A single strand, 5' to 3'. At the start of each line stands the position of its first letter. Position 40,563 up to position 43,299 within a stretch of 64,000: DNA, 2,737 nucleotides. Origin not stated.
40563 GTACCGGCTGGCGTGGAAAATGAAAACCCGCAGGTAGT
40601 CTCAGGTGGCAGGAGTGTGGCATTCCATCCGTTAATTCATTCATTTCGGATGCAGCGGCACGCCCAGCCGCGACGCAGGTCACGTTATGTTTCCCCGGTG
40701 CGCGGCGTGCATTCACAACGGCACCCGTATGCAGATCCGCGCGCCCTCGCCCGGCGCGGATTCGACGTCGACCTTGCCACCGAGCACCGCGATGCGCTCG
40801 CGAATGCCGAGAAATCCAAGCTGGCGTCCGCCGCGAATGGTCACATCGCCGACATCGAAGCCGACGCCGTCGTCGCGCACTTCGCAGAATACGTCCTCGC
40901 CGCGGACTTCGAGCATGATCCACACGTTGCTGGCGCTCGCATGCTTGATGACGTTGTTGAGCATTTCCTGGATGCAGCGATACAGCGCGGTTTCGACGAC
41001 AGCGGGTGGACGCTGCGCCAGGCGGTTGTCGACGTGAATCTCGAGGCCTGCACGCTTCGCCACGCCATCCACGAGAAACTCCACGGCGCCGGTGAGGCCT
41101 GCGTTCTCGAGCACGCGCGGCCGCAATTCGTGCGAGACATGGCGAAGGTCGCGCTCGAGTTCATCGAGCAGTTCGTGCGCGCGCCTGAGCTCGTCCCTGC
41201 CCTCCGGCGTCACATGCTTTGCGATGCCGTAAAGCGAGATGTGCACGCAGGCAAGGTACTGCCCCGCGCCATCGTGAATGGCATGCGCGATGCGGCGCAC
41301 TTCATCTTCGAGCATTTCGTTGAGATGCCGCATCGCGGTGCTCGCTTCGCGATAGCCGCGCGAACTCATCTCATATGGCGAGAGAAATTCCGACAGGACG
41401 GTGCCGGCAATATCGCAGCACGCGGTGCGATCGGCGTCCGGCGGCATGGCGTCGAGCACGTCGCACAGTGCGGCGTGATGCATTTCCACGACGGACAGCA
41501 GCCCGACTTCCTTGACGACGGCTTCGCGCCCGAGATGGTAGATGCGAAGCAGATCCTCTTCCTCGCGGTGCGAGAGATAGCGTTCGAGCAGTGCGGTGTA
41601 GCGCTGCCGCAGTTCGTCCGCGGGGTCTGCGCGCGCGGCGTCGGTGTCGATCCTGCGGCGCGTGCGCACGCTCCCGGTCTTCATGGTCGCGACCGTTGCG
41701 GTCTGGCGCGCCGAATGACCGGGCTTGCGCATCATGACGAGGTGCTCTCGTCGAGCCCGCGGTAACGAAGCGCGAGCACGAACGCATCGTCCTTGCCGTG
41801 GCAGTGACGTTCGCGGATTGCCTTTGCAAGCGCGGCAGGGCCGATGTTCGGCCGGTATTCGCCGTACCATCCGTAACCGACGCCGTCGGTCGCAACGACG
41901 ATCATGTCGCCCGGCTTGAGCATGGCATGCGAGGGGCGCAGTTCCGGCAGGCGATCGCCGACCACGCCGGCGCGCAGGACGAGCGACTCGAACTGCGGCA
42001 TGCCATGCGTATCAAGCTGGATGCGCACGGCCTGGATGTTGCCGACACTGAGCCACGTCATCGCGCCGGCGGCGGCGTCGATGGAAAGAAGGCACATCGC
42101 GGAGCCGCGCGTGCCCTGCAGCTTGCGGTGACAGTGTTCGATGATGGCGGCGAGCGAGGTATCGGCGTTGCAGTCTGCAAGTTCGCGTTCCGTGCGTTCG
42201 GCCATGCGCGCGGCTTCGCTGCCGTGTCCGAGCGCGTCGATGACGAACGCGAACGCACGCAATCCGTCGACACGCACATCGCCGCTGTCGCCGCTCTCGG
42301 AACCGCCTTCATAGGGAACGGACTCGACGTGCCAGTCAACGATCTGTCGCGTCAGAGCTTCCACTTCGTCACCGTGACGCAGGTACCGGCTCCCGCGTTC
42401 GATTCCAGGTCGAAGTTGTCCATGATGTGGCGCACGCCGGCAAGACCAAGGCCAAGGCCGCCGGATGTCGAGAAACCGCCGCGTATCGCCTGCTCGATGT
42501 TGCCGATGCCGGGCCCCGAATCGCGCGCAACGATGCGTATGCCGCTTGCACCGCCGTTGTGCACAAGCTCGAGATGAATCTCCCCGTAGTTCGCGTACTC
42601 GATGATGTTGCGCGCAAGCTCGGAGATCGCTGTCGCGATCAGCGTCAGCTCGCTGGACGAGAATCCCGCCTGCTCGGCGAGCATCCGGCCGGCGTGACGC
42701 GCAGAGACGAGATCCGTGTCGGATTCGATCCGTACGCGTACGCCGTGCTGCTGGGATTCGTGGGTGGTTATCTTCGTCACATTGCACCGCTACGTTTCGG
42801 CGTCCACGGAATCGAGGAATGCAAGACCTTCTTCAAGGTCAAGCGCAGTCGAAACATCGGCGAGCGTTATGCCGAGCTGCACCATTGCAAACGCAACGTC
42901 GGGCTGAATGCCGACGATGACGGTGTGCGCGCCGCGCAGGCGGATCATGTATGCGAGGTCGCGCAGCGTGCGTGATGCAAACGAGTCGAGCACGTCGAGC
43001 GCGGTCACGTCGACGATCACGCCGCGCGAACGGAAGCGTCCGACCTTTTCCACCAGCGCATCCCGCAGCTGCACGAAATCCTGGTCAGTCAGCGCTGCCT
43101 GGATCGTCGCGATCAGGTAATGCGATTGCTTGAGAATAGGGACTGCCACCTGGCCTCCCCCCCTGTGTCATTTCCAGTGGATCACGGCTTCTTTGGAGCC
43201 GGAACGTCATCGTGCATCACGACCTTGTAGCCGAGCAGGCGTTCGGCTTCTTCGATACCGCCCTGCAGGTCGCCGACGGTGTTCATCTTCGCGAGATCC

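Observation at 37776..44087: Stressosome (RsbR-S-T-X) wired to an RsbU_N-histidine kinase, a GGDEF-EAL enzyme and a NarL-type regulator, abutting the NRPS-PKS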

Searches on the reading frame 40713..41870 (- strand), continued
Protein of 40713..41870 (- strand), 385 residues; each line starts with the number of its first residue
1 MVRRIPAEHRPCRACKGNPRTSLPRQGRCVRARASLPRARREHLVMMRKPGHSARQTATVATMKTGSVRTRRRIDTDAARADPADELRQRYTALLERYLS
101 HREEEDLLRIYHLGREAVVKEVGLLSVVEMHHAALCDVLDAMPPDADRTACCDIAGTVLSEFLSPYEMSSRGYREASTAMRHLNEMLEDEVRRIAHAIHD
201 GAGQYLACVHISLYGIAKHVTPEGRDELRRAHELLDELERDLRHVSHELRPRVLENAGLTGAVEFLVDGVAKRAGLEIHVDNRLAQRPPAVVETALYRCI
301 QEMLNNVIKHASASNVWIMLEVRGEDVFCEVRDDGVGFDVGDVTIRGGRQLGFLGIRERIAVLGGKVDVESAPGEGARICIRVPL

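Call 64: fold_search(model_id=the predicted structure, library=pdb)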
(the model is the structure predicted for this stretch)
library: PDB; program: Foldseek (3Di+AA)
matches with E <= 10: 964; with E <= 0.001: 339
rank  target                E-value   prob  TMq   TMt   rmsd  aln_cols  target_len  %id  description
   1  4gt8                  6.0e-11  1.00  0.36  0.89   1.8       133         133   24  Crystal Structure of the Catalytic and ATP-binding Domain from VraS in Complex with ADP (released 2013-08-28)
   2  5iuk_D                1.3e-10  1.00  0.34  0.53  18.6       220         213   18  Crystal structure of the DesK-DesR complex in the phosphotransfer state with high Mg2+ (150 mM) (released 2016-12-21)
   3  5iuj_A                2.0e-10  1.00  0.32  0.50  18.5       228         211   18  Crystal structure of the DesK-DesR complex in the phosphotransfer state with low Mg2+ (20 mM) (released 2016-12-21)
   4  5iuk_A                5.2e-10  1.00  0.31  0.48  18.4       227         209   19  Crystal structure of the DesK-DesR complex in the phosphotransfer state with high Mg2+ (150 mM) (released 2016-12-21)
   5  5ium_A                6.9e-10  1.00  0.32  0.51  18.4       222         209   21  Crystal structure of phosphorylated DesKC (released 2016-12-21)
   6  5iul_A                6.9e-10  1.00  0.31  0.49  18.7       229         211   18  Crystal structure of the DesK-DesR complex in the phosphotransfer state with high Mg2+ (150 mM) and BeF3 (released 2016-12-21)
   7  3ehf_A                9.7e-10  1.00  0.31  0.57  11.7       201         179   18  Crystal structure of DesKC in complex with AMP-PCP (released 2009-09-15)
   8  5iuj_B                1.1e-09  1.00  0.34  0.53  11.1       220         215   19  Crystal structure of the DesK-DesR complex in the phosphotransfer state with low Mg2+ (20 mM) (released 2016-12-21)
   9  5iuj_E                1.1e-09  1.00  0.35  0.53  11.3       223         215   19  Crystal structure of the DesK-DesR complex in the phosphotransfer state with low Mg2+ (20 mM) (released 2016-12-21)
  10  8g3a_D                1.1e-09  1.00  0.30  0.31  18.5       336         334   16  BceAB-S nucleotide free TM state 1 (released 2023-06-21)
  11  5iuk_B                1.2e-09  1.00  0.31  0.50  11.4       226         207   18  Crystal structure of the DesK-DesR complex in the phosphotransfer state with high Mg2+ (150 mM) (released 2016-12-21)
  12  5iuj_D                1.3e-09  1.00  0.34  0.53  18.5       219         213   18  Crystal structure of the DesK-DesR complex in the phosphotransfer state with low Mg2+ (20 mM) (released 2016-12-21)
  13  3gig_B                1.4e-09  1.00  0.34  0.55  10.7       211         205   20  Crystal structure of phosphorylated DesKC in complex with AMP-PCP (released 2009-09-15)
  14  5iul_E                1.8e-09  1.00  0.33  0.53  11.1       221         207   18  Crystal structure of the DesK-DesR complex in the phosphotransfer state with high Mg2+ (150 mM) and BeF3 (released 2016-12-21)
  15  7ssi_E                1.8e-09  1.00  0.31  0.50  11.2       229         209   19  CRYSTAL STRUCTURE OF THE DESK:DESR-Q10A COMPLEX IN THE PHOSPHOTRANSFER STATE (released 2022-11-16)
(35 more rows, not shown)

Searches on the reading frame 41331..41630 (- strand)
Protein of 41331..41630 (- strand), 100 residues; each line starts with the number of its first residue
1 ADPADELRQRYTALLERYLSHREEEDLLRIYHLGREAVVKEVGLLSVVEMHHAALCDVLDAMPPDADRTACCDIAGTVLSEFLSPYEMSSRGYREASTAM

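Call 65: search_solved_structures(query=window:41331-41630:-, max_evalue=10, show_alignments=2)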
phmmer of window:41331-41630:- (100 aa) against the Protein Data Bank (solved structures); distinct sequences matched with E-value up to 10: 11.
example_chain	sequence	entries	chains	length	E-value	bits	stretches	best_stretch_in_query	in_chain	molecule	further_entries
2j6z_A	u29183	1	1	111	0.0045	20.7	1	5-68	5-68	PHOSPHOSERINE PHOSPHATASE RSBU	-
1w53_A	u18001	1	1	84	0.0077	20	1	5-67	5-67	PHOSPHOSERINE PHOSPHATASE RSBU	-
2j70_A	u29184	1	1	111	0.011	19.5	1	5-68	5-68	PHOSPHOSERINE PHOSPHATASE RSBU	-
2j6y_A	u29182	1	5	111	0.045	17.6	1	5-68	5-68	PHOSPHOSERINE PHOSPHATASE RSBU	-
9q3n_C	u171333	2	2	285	0.38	14.6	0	10-46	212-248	G2/mitotic-specific cyclin-B1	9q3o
11gy_B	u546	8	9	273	0.75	13.7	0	10-46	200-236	G2/mitotic-specific cyclin-B1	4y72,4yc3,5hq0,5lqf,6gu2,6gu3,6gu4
9skq_B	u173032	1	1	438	1.4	12.8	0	10-46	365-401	G2/mitotic-specific cyclin-B1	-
2jgz_B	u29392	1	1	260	1.5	12.7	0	10-46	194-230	G2/MITOTIC-SPECIFIC CYCLIN-B1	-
5mrc_VV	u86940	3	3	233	1.6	12.6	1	6-49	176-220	mS26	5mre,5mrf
7nj0_C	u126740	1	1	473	1.6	12.6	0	10-46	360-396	G2/mitotic-specific cyclin-B1,G2/mitotic-specific cyclin-B1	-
8ux4_AH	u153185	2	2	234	1.6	12.6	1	6-49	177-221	Small ribosomal subunit protein mS26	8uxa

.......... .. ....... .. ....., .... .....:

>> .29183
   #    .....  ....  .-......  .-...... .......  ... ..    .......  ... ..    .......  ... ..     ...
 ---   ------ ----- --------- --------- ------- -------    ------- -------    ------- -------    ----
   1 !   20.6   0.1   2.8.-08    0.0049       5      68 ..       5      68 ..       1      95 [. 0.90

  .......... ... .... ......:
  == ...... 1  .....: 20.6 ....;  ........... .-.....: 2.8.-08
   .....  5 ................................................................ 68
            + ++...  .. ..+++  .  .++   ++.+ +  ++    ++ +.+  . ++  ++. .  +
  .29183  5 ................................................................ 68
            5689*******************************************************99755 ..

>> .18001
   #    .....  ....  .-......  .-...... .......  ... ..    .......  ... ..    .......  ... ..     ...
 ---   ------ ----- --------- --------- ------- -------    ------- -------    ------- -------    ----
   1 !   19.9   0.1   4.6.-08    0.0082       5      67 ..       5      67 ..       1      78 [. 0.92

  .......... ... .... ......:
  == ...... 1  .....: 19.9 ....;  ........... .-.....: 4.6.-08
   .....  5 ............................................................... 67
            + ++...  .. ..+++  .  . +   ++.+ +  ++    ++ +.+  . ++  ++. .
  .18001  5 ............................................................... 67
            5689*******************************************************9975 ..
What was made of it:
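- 40713..41735 (-): Soluble histidine kinase, 340 aa: disordered Ser/Thr/Arg-rich tail, RsbU_N four-helix domain (about 41424-41606), HisKA_3 (about 41109-41297), HATPase_c (about 40716-40994). ATGA overlap with rsbX. The four best PDB hits to residues 36-135 are RsbU N-domains (2j6z, 1w53, 2j70, 2j6y; E=0.0045-0.045; call 65).
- On RsbT-responsive effectors carrying RsbU_N: The four best PDB hits are RsbU N-domains, aligned without gaps over residues 5-68 of each (call 65).
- The best PDB matches to its N-region are RsbU N-domains (call 65).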

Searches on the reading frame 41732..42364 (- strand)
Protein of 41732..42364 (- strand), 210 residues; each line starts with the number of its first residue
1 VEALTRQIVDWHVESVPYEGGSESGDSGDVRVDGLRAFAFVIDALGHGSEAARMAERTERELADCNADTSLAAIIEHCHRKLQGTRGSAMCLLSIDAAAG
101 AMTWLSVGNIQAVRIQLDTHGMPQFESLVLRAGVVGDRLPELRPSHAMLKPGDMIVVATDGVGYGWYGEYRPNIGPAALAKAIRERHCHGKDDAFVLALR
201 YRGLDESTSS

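Call 21: search_protein_families(library=pfam, proteins=[window:41732-42364:-], max_evalue=10)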
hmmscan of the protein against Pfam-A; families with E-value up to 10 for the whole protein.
window:41732-42364:- (210 aa): 1 family
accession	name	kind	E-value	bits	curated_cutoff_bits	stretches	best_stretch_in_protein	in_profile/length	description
PF07228.17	SpoIIE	-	7.9e-12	46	25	1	36-162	4-133/192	Stage II sporulation protein E (SpoIIE)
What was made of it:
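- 41732..42364 (-): rsbX-type single-domain PP2C phosphatase, 210 aa; GTG start overlaps rsbT by 13 nt. SpoIIE 46 bits (call 21).
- Checked: PP2C: SpoIIE 46.0 (call 21).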

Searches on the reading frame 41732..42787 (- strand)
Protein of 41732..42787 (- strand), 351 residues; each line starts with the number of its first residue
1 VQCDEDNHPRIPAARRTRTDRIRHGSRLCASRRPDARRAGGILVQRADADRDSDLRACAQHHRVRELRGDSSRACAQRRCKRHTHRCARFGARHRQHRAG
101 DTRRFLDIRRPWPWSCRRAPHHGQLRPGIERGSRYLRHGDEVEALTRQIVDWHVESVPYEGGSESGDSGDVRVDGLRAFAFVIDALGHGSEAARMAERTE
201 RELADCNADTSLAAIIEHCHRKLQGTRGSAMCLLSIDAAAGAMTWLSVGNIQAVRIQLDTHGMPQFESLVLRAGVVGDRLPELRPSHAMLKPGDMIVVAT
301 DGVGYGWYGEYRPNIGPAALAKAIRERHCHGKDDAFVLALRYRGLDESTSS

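Call 3: search_protein_families(library=pfam, proteins=[window:41732-42787:-], max_evalue=0.01)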
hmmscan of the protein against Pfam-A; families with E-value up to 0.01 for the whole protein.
window:41732-42787:- (351 aa): 1 family
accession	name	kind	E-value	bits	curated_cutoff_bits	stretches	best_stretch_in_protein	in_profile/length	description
PF07228.17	SpoIIE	-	5.8e-11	43.1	25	1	177-303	4-133/192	Stage II sporulation protein E (SpoIIE)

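Call 4: search_protein_families(library=ncbifam, proteins=[window:41732-42787:-], max_evalue=0.01)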
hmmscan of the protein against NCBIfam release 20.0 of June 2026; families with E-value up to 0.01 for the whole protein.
window:41732-42787:- (351 aa): 0 families

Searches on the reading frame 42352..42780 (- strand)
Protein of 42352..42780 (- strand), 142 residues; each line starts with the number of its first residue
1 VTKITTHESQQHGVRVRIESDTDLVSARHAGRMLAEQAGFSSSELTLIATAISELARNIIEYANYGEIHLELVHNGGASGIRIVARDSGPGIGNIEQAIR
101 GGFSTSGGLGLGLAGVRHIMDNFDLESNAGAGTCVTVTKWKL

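Call 3: search_protein_families(library=pfam, proteins=[window:42352-42780:-], max_evalue=0.01)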
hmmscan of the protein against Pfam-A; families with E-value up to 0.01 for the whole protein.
window:42352-42780:- (142 aa): 2 families
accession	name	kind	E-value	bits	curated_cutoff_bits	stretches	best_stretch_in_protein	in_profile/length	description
PF13581.12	HATPase_c_2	-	7.1e-13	49.1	27.4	1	23-139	7-127/127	Histidine kinase-like ATPase domain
PF02518.31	HATPase_c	-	1.4e-12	48.5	26.4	1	48-138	6-106/111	Histidine kinase-, DNA gyrase B-, and HSP90-like ATPase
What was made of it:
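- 42352..42780 (-): rsbT: GHKL-type serine kinase, 142 aa; its start lies 9 nt after the rsbS stop. Pfam HATPase_c_2 49.1 bits (call 3).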

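Call 4: search_protein_families(library=ncbifam, proteins=[window:42352-42780:-], max_evalue=0.01)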
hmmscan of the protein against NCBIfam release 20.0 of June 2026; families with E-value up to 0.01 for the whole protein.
window:42352-42780:- (142 aa): 13 families
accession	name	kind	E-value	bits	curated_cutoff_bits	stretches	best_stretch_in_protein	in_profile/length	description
TIGR01925.2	spIIAB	equivalog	1.2e-13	51.2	135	1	26-139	16-134/137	anti-sigma F factor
NF041045.1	RsbA_anti_sig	subfamily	8.7e-07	28.5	210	1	12-137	179-300/303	anti-sigma factor RsbA family regulatory protein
TIGR02966.1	phoR_proteo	equivalog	5.9e-06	25.5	334.2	1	43-137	225-331/333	phosphate regulon sensor histidine kinase PhoR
NF041945.1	LuxN_Vibrio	equivalog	3.8e-05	22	1550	1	45-123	576-659/839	quorum-sensing autoinducer 1 sensor kinase/phosphatase LuxN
NF046044.1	PnpS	equivalog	0.00026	20.1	400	1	48-138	286-388/390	two-component system histidine kinase PnpS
NF003144.0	PRK04069.1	equivalog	0.00033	20.1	145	1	10-140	4-142/161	anti-sigma B factor RsbW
NF041832.1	near_NosP_CTERM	subfamily_domain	0.0026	16.9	400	1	42-137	115-221/370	NahK/ErcS family hybrid sensor histidine kinase/response regulator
TIGR02956.1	TMAO_torS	equivalog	0.0027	15.9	676.5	1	52-135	584-676/967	TMAO reductase system sensor histidine kinase/response regulator TorS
NF007688.0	PRK10364.1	equivalog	0.003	16.4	479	1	64-137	369-447/460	two-component system sensor histidine kinase ZraS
NF007004.0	PRK09467.1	equivalog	0.003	16.4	415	1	47-123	330-414/440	two-component system sensor histidine kinase EnvZ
NF045903.1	CuHisKinLciSLeg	equivalog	0.0031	17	700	1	47-138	251-355/357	copper-responsive two-component system sensor histidine kinase LciS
NF008298.1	PRK11086.1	subfamily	0.0047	15.4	520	1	51-137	427-521/529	DcuS/MalK family sensor histidine kinase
NF008235.0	PRK11006.1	equivalog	0.0054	15.6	390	0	49-134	319-416/431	phosphate regulon sensor histidine kinase PhoR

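Call 26: search_solved_structures(query=window:42355-42780:-, max_evalue=0.001, show_alignments=2)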
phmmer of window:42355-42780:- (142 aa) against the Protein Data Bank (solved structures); distinct sequences matched with E-value up to 0.001: 4.
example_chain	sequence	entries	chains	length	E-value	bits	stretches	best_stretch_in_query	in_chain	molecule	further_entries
1th8_A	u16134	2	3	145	7.6e-05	26.3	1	37-139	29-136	Anti-sigma F factor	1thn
1til_A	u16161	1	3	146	8.1e-05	26.2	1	37-139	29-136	Anti-sigma F factor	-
1l0o_A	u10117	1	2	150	8.9e-05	26.1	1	37-139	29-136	Anti-sigma F factor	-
1tid_A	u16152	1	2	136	9.5e-05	26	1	37-137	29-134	Anti-sigma F factor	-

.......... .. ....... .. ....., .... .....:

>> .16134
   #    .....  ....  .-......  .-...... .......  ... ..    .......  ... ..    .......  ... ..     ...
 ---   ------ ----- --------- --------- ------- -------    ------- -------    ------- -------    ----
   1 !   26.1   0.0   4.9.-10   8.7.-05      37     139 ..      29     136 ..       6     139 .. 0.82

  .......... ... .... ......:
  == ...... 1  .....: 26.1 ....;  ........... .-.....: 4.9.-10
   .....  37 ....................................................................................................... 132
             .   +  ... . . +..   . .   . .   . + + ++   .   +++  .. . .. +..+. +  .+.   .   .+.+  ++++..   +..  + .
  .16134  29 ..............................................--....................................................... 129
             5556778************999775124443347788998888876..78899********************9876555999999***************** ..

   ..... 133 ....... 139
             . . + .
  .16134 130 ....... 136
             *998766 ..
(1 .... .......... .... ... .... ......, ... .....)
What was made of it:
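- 42352..42780 (-): It aligns to SpoIIAB-type kinases with the N, G1 (DSGPGI) and G2 (GGLGLGL) boxes present (call 26).
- On Stressosome module (RsbR-RsbS-RsbT-RsbX): The ATP-binding boxes are present (call 26).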

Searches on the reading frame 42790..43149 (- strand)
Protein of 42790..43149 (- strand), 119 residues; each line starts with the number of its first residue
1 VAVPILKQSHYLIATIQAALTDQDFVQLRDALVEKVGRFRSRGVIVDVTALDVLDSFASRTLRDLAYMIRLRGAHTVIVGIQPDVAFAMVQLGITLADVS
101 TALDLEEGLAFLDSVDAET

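Call 3: search_protein_families(library=pfam, proteins=[window:42790-43149:-], max_evalue=0.01)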
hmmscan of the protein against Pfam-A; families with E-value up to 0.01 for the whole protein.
window:42790-43149:- (119 aa): 1 family
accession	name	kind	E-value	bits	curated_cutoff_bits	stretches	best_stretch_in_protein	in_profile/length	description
PF01740.26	STAS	-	1.4e-10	41.3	22.6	1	7-94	6-93/106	STAS domain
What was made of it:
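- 42790..43149 (-): rsbS: single STAS scaffold protein, 119 aa, with the phospho-acceptor Ser conserved (VLDSFAS). Pfam call 3.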

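Call 4: search_protein_families(library=ncbifam, proteins=[window:42790-43149:-], max_evalue=0.01)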
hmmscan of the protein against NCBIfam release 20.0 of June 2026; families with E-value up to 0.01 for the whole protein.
window:42790-43149:- (119 aa): 2 families
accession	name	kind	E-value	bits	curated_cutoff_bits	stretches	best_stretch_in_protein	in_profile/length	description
NF052652.1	YtvA_fam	equivalog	1.9e-09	37.4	250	1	4-106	137-240/243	YtvA family blue-light photoreceptor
TIGR00377.1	ant_ant_sig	superfamily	7.1e-05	22.7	53.45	1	23-86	25-88/108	anti-sigma factor antagonist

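Call 24: search_solved_structures(query=window:42793-43149:-, max_evalue=0.001, show_alignments=3)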
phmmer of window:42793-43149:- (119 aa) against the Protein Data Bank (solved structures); distinct sequences matched with E-value up to 0.001: 17.
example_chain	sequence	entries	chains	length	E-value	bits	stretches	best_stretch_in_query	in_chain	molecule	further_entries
6qcm_A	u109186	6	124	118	6.8e-25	90.7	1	1-112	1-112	RsbS protein | RsbT antagonist protein RsbS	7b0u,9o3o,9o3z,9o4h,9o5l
9o4r_a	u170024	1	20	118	2e-24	89.3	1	1-112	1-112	RsbT antagonist protein RsbS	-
6jhk_A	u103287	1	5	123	7.6e-24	87.4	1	3-112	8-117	RsbS negative regulator of sigma-B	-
2vy9_A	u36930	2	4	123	2.1e-20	76.3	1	3-112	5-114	ANTI-SIGMA-FACTOR ANTAGONIST | ANTI-SIGMA-FACTOR ANTAGONIST (STAS) DOMAIN PROTEIN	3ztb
3zxn_A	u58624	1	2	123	7.9e-20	74.5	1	3-112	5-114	ANTI-SIGMA-FACTOR ANTAGONIST (STAS) DOMAIN PROTEIN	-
7o0i_a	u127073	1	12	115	2.5e-12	50.4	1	2-113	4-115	RsbS, negative regulator of sigma-B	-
6qcm_CB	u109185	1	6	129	1.2e-08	38.5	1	29-109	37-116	RsbR protein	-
6qcm_AB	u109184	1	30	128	1.2e-08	38.5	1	29-109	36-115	RsbR protein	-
6qcm_CD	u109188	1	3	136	1.4e-08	38.3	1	29-109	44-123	RsbR protein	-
9o5l_A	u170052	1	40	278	5e-08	36.6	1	31-109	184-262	STAS domain-containing protein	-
9o4r_A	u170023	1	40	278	5e-08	36.6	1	30-109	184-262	RsbR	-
9o3z_A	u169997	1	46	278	5e-08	36.6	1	30-109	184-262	RsbR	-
9o3o_A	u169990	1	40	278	5.1e-08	36.5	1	32-109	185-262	STAS domain-containing protein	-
7b0u_A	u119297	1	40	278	5.5e-08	36.4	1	30-109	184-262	RsbR protein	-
9o4h_A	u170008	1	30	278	6.8e-08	36.1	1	30-109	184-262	RsbR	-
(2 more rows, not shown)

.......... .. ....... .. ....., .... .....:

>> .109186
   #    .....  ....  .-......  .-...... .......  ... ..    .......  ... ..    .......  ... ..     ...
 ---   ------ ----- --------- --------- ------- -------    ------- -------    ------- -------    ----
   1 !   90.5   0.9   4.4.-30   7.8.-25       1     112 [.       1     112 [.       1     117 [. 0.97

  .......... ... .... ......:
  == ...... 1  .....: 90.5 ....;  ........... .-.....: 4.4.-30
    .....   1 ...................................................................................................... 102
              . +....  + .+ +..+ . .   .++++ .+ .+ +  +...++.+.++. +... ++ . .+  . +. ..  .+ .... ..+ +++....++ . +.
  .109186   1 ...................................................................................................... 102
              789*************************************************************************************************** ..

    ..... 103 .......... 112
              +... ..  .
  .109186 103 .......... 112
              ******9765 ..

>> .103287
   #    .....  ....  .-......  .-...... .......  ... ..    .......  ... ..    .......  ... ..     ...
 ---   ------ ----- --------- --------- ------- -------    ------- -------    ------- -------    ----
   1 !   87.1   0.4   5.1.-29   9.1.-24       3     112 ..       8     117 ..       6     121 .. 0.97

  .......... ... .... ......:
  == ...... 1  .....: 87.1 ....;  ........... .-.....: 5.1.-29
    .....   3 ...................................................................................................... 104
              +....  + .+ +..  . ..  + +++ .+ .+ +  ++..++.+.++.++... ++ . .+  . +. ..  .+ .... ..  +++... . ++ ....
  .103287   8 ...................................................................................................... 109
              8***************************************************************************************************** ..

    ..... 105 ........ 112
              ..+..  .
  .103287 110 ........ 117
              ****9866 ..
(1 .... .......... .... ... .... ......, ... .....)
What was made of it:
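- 42790..43149 (-): It matches Listeria RsbS 6qcm_A at E=6.8e-25 with the Ser aligned (call 24).
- On Stressosome module (RsbR-RsbS-RsbT-RsbX): Ser56 aligns with the Ser of Listeria and Bacillus RsbS (call 24).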
